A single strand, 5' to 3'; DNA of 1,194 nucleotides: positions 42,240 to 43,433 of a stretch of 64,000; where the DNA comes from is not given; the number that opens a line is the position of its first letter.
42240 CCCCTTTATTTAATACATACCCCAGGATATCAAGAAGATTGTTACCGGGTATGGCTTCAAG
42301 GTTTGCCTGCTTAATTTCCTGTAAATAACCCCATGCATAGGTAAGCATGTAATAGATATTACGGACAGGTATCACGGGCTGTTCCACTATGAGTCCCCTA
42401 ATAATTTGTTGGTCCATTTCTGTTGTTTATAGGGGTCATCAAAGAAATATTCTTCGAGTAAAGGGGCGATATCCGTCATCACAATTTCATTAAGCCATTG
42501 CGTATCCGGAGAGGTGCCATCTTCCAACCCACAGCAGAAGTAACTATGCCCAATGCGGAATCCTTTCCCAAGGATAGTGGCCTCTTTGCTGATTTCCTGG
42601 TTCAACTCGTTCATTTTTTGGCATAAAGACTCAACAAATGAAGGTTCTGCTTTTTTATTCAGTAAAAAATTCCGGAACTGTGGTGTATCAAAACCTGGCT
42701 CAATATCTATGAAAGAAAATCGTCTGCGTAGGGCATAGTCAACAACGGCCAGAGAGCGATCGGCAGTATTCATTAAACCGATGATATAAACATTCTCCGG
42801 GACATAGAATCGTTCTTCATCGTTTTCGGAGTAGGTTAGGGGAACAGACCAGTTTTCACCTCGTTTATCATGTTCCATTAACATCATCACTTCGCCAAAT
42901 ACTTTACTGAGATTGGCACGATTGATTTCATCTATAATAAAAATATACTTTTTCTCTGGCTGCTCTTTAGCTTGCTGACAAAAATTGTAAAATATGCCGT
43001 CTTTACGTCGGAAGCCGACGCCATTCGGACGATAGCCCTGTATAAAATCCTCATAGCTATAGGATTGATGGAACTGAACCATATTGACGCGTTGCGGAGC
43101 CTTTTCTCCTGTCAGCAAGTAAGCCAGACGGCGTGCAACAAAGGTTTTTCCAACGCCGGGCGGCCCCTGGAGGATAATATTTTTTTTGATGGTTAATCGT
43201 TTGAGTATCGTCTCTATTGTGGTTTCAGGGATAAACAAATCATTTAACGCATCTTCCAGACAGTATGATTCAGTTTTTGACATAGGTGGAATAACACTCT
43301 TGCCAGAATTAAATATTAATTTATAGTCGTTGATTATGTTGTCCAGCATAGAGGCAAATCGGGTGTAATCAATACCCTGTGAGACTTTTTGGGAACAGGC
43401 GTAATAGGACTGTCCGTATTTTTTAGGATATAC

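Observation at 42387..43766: mcrB: strongly AT-rich coding sequence and possible internal start for a short isoform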

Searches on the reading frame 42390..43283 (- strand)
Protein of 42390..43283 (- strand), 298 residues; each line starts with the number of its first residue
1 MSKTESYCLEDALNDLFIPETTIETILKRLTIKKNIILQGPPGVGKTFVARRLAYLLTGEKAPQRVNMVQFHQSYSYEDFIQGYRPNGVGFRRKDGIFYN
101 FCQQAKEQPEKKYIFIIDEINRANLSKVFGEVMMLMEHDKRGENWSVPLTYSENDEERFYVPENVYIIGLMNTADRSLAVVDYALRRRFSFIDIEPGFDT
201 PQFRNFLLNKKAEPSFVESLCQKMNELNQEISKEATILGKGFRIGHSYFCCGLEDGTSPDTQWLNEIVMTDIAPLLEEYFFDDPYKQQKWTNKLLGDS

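Call 60: search_protein_families(library=ncbifam, proteins=[window:42390-43283:-])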
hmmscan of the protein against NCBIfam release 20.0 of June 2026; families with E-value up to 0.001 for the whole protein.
window:42390-43283:- (298 aa): 3 families
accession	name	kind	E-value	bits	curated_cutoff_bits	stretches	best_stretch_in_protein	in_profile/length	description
NF008457.0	PRK11331.1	equivalog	9.3e-215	713.6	637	1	1-298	162-459/459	5-methylcytosine-specific restriction enzyme subunit McrB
TIGR00390.1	hslU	equivalog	8.5e-05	21.6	362.45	1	24-57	38-71/441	ATP-dependent protease ATPase subunit HslU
NF038214.1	IS21_help_AAA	equivalog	0.00063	19.5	200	0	32-58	89-115/232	IS21-like element helper ATPase IstB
